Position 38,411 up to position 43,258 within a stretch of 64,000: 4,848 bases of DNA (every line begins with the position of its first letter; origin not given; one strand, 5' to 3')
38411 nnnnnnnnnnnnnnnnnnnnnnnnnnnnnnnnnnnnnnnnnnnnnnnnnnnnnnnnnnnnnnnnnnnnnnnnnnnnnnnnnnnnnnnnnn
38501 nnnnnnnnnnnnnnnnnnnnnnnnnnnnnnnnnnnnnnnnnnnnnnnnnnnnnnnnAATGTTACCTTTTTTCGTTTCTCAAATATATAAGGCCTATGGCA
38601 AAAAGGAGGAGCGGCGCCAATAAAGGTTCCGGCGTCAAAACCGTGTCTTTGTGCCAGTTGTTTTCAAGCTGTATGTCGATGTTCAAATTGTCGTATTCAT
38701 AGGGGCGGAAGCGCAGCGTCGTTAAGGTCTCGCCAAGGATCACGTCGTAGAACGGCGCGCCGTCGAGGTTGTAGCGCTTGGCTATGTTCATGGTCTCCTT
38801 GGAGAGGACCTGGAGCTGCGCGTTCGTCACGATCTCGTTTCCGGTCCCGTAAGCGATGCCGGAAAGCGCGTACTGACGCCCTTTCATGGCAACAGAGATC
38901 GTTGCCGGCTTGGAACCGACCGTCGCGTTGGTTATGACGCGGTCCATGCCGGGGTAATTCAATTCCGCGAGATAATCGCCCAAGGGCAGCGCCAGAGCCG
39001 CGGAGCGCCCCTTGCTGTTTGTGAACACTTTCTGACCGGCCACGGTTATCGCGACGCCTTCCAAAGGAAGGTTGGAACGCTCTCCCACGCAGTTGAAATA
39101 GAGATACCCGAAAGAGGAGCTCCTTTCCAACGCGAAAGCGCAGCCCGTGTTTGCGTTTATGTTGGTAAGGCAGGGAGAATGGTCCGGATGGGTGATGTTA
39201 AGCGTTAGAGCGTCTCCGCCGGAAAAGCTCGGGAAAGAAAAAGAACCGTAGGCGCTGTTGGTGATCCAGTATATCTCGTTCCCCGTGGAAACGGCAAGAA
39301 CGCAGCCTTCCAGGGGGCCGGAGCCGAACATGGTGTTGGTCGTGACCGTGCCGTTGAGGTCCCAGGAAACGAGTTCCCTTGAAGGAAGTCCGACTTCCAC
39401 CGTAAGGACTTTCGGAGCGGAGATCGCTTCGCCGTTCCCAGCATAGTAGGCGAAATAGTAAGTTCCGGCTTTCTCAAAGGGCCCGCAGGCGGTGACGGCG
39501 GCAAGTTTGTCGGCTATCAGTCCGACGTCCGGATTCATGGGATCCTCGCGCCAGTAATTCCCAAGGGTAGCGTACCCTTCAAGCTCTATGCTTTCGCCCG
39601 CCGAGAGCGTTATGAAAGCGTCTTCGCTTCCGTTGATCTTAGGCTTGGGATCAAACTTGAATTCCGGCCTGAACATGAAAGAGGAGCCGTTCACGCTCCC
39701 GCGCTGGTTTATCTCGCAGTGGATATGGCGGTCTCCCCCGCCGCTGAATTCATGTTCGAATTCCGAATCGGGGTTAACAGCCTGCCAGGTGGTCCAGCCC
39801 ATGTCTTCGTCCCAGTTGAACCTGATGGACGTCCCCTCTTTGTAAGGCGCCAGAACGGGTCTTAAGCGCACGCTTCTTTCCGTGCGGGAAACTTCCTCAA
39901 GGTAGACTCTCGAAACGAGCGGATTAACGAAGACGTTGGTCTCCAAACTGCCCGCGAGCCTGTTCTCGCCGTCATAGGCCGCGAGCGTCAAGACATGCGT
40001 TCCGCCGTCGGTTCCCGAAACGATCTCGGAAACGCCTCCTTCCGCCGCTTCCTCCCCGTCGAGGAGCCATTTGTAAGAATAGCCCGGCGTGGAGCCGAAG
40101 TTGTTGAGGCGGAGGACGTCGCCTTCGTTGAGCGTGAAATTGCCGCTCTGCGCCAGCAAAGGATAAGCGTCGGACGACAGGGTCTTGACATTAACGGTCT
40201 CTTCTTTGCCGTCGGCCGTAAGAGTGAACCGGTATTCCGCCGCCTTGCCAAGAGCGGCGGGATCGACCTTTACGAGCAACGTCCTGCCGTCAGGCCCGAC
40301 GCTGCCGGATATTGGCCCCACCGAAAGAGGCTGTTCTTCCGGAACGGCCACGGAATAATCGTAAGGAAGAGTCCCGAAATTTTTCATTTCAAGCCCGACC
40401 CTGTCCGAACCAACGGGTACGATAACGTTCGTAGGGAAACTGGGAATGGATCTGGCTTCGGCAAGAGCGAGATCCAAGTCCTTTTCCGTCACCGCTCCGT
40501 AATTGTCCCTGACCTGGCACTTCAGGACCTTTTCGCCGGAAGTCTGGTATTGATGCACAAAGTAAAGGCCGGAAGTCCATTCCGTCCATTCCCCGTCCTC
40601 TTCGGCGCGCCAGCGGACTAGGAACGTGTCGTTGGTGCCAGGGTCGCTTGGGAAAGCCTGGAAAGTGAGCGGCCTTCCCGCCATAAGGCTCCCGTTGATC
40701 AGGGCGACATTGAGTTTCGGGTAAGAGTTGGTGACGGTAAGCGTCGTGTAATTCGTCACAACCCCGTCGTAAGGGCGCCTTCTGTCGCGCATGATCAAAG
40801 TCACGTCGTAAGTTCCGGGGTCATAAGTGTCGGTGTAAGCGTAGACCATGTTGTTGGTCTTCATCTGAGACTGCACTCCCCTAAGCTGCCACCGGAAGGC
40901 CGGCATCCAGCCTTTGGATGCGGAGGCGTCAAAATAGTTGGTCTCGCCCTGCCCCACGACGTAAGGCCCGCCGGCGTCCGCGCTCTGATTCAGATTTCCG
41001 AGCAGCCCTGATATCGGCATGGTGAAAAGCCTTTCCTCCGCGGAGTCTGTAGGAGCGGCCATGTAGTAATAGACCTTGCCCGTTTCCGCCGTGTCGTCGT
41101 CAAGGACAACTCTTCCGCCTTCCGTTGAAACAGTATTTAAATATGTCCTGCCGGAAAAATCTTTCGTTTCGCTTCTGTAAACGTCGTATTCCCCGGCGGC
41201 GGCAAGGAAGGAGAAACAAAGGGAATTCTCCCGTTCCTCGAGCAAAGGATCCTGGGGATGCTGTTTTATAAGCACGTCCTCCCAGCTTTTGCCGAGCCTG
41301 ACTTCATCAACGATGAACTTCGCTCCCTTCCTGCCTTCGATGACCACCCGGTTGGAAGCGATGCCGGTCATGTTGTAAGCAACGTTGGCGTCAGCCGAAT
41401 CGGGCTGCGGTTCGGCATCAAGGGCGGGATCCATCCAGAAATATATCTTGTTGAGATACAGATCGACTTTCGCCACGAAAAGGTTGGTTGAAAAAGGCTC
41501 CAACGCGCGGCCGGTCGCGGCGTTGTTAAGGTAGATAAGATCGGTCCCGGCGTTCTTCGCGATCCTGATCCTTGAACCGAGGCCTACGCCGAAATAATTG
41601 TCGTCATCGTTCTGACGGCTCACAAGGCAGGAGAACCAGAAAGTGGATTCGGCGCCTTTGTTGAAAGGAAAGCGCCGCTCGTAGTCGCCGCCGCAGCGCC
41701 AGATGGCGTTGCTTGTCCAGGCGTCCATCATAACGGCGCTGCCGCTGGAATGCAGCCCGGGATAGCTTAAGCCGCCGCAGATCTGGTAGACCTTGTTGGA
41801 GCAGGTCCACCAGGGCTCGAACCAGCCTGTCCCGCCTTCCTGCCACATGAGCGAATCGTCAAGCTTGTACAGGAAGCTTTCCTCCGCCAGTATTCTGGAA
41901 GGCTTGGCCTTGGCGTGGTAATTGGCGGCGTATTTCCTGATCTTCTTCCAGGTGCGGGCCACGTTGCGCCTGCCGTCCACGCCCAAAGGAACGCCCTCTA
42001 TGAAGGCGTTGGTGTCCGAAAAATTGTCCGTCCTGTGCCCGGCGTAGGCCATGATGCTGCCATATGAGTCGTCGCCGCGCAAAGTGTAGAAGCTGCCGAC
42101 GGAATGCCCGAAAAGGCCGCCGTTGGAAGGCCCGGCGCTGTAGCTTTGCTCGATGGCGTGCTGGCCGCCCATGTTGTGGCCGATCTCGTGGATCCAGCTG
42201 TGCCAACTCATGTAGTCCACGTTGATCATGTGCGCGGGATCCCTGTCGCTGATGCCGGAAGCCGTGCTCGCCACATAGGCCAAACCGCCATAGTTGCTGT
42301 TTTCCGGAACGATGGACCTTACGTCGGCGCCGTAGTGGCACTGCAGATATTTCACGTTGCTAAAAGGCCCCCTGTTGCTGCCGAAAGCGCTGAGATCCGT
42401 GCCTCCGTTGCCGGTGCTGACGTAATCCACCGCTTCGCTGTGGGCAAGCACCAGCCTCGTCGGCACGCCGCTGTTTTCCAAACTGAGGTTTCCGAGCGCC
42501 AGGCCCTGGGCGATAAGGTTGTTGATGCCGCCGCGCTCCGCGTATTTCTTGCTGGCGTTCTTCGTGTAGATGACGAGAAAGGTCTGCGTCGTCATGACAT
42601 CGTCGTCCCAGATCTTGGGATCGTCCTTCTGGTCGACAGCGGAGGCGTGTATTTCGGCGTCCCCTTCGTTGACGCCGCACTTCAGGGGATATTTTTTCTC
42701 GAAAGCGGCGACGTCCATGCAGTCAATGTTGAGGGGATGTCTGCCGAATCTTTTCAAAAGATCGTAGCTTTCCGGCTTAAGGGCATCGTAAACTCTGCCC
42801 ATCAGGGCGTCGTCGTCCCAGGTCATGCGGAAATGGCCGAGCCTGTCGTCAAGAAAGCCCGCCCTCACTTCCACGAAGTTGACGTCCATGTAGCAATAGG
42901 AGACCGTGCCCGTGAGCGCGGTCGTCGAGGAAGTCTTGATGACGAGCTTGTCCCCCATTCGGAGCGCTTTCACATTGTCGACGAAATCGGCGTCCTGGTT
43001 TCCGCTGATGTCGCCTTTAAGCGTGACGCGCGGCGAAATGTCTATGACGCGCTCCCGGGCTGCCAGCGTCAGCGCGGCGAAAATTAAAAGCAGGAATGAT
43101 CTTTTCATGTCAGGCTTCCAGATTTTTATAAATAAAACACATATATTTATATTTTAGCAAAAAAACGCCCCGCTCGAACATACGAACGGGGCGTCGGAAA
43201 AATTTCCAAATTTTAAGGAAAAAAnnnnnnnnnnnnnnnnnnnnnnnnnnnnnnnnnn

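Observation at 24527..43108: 18.6-kb co-oriented block of giant PEP-CTERM exoproteins: three metzincin paralogs, a CotH-LTD protein and an esterase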

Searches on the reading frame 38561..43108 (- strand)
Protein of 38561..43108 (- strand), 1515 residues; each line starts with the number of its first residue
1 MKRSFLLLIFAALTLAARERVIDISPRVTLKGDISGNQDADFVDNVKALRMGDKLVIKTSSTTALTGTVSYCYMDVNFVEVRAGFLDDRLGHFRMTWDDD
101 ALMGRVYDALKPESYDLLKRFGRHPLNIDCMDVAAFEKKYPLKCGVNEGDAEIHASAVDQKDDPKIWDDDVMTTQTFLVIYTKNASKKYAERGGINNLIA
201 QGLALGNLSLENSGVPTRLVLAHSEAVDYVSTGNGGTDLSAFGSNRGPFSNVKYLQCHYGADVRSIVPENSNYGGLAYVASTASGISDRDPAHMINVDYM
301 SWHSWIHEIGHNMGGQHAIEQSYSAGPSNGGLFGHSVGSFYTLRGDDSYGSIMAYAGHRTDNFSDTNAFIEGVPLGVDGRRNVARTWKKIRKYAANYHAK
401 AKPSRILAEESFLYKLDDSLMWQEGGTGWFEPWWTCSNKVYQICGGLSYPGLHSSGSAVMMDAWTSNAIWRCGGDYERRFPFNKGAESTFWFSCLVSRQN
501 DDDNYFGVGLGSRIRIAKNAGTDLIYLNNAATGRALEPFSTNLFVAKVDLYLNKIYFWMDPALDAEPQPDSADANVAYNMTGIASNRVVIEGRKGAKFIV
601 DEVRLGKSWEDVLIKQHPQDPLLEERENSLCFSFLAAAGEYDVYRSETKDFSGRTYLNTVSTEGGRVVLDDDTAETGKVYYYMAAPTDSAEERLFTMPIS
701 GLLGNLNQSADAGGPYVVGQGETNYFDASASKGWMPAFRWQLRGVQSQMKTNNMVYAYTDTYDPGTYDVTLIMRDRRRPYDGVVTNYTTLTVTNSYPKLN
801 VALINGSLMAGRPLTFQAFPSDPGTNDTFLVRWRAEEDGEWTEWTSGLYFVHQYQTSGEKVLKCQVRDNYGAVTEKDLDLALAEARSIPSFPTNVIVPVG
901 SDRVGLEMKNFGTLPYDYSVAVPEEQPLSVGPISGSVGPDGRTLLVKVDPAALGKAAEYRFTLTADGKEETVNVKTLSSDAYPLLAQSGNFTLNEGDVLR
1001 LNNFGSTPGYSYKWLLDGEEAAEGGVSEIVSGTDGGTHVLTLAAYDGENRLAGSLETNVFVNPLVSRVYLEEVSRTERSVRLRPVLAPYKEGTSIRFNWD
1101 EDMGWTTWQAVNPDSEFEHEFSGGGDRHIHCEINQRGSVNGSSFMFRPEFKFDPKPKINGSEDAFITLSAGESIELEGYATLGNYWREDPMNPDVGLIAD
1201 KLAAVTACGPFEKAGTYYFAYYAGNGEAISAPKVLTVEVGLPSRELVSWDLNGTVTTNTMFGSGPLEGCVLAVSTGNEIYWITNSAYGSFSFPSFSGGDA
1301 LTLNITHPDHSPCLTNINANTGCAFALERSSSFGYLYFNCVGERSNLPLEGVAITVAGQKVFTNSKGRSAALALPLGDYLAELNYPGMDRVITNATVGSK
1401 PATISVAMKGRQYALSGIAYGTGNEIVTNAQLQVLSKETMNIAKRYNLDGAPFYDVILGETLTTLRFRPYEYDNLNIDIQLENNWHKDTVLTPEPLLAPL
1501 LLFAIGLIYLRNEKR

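Call 4: search_protein_families(library=pfam, proteins=[window:38561-43108:-], max_evalue=0.01)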
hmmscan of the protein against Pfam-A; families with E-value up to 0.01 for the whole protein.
window:38561-43108:- (1515 aa): 7 families
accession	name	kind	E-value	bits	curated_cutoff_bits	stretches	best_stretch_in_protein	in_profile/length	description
PF13688.12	Reprolysin_5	-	2e-08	35.1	27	1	203-364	48-196/196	Metallo-peptidase family M12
PF18911.6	PKD_4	-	3.8e-07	30.5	27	1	797-877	4-79/85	PKD domain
PF13582.12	Reprolysin_3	-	4.7e-07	30.8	22.4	1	213-317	17-122/123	Metallo-peptidase family M12B Reprolysin-like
PF13583.11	Reprolysin_4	-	0.00073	19.7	22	1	270-364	105-185/203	Metallo-peptidase family M12B Reprolysin-like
PF13620.12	CarboxypepD_reg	-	0.00087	20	32.3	0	1344-1408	9-81/82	Carboxypeptidase regulatory-like domain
PF00801.26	PKD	-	0.0077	16.7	23.5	0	800-874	3-73/80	PKD domain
PF13574.12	Reprolysin_2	-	0.0093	16.3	27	1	281-365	105-183/195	Metallo-peptidase family M12B Reprolysin-like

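Call 5: search_protein_families(library=ncbifam, proteins=[window:38561-43108:-], max_evalue=0.1)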
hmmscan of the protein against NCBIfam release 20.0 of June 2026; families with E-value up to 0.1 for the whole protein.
window:38561-43108:- (1515 aa): 1 family
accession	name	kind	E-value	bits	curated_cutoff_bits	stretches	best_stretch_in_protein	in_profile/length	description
NF052434.1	Mep72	equivalog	1e-14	54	645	1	178-356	5-180/573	biofilm-associated metzincin protease Mep72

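Call 10: find_encoding_contigs(protein=window:38561-43108:-, flank=10000, max_places=6)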
Protein window:38561-43108:- (1515 aa): no gene with exactly this product is on record in the collection.

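Call 21: find_related_loci(query=A1, collection=genome_contigs, flank=10000)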
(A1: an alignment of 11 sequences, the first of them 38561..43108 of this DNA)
Query A1 (1515 aa) in genome_contigs; peptide patterns used: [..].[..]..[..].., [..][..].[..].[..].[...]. (x = any residue, [..] = any of these).
57 stretches matched a pattern; 19 encode a relative of the query (tblastn E <= 1e-3); 12 distinct loci.
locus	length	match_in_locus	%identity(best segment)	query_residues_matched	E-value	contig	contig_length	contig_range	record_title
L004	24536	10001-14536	78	4-1515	0e+0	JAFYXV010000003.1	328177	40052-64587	Bacterium isolate RGIG7520 Water_buffalos_Jejunum-5__c133, whole genome shotgun sequence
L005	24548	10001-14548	77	1-1515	0e+0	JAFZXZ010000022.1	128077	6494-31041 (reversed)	Bacterium isolate RGIG8200 Water_buffalos_Rumen-3__c1470258, whole genome shotgun sequence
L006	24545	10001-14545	98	1-1515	0e+0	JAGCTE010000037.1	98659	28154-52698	Bacterium isolate RGIG10100 Yak_Rumen-1__c1250111, whole genome shotgun sequence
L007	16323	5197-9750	80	1-1515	0e+0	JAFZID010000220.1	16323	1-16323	Bacterium isolate RGIG7788 Water_buffalos_Reticulum-1__c775510, whole genome shotgun sequence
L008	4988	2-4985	60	21-1515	0e+0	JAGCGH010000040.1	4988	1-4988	Bacterium isolate RGIG9765 Yak_Omasum-5__c236261, whole genome shotgun sequence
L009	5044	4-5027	59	1-1503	0e+0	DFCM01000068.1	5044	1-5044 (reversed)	MAG TPA_asm: bacterium UBP3_UBA3054 isolate UBA3054 UBA3054_contig_24179, whole genome shotgun sequence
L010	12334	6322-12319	79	1-1515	0e+0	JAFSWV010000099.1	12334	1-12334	Bacterium isolate RGIG3546 Goat_Rumen.Co__c1362261, whole genome shotgun sequence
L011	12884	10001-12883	64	1-949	0e+0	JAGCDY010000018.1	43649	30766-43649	Bacterium isolate RGIG9704 Yak_Omasum-2__c106708, whole genome shotgun sequence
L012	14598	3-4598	31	1-1495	0e+0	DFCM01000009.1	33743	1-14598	MAG TPA_asm: bacterium UBP3_UBA3054 isolate UBA3054 UBA3054_contig_3906, whole genome shotgun sequence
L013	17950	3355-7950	30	1-1495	0e+0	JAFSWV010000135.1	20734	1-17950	Bacterium isolate RGIG3546 Goat_Rumen.Co__c1784990, whole genome shotgun sequence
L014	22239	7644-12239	31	1-1495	0e+0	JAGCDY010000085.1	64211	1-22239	Bacterium isolate RGIG9704 Yak_Omasum-2__c520474, whole genome shotgun sequence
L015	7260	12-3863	30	239-1508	4e-156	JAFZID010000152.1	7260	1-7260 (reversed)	Bacterium isolate RGIG7788 Water_buffalos_Reticulum-1__c531867, whole genome shotgun sequence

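Call 74: search_protein_families(library=pfam, proteins=[L004:19198-20484:+, L004:8213-9814:+], max_evalue=1)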
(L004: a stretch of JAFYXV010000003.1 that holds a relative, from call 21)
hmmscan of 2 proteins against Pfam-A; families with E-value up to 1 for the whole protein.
L004:19198-20484:+ (428 aa): 3 families
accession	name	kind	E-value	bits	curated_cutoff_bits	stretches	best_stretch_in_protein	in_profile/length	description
PF07581.17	Glug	-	4.3e-10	39.7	20.5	3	156-175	8-27/28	The GLUG motif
PF07589.16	PEP-CTERM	-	0.013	16.1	20.7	1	406-424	3-22/24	PEP-CTERM motif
PF24486.1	DUF7583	-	0.096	13.2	27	1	313-358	42-88/100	Domain of unknown function (DUF7583)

L004:8213-9814:+ (533 aa): 5 families
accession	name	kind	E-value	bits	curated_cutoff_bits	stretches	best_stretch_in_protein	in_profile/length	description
PF13229.12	Beta_helix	-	4.2e-14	52.9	25.9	3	389-487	55-138/158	Right handed beta helix region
PF05048.19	NosD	-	8.5e-06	25.8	23.6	1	401-528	13-138/212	Periplasmic copper-binding protein (NosD)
PF07602.17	DUF1565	-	0.0041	16.9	20.3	1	401-488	122-200/257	Protein of unknown function (DUF1565)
PF00295.23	Glyco_hydro_28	-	0.0065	16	22.9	1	218-296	93-166/324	Glycosyl hydrolases family 28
PF24894.1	Hexapep_GlmU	-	0.12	12.9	23.3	0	385-424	14-53/104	GlmU-like, C-terminal hexapeptide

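Call 96: find_related_loci(query=A1, collection=metagenome_contigs, flank=10000)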
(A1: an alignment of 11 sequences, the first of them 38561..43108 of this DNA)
Query A1 (1515 aa) in metagenome_contigs; peptide patterns used: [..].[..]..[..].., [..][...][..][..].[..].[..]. (x = any residue, [..] = any of these).
96 stretches matched a pattern; 11 encode a relative of the query (tblastn E <= 1e-3); 9 distinct loci.
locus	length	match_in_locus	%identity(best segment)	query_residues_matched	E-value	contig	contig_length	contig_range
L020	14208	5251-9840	61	1-1515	0e+0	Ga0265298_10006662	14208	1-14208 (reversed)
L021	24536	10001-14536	59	1-1497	0e+0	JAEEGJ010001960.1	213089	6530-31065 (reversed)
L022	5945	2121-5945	59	1-1262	0e+0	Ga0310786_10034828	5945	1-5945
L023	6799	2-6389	72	1-1515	0e+0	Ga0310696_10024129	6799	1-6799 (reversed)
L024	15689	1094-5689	31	1-1495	0e+0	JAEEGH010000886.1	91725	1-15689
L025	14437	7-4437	31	64-1515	0e+0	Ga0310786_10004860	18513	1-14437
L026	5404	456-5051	30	1-1495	0e+0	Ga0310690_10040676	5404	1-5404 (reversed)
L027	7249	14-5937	30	1-1497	0e+0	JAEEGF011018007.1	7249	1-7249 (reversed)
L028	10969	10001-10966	89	1-321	0e+0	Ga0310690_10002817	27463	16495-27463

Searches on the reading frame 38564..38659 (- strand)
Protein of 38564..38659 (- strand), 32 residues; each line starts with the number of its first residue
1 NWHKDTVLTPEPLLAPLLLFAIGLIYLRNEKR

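Call 17: search_protein_families(library=ncbifam, proteins=[window:38564-38659:-], max_evalue=10)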
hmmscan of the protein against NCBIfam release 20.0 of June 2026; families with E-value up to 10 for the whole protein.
seq(32 aa): 2 families
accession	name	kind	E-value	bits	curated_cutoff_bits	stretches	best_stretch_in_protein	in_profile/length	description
TIGR02595.1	PEP_CTERM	domain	0.019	15.8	16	1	9-32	1-24/24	PEP-CTERM sorting domain-containing protein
TIGR03262.1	PhnU2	equivalog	0.14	10.8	593.25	1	11-27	98-114/546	putative 2-aminoethylphosphonate ABC transporter permease subunit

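Call 18: search_protein_families(library=pfam, proteins=[window:38564-38659:-], max_evalue=10)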
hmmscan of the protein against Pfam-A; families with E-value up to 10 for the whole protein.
seq(32 aa): 1 family
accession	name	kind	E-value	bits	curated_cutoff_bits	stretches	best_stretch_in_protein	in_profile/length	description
PF07589.16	PEP-CTERM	-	0.036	14.6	20.7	1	9-25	2-17/24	PEP-CTERM motif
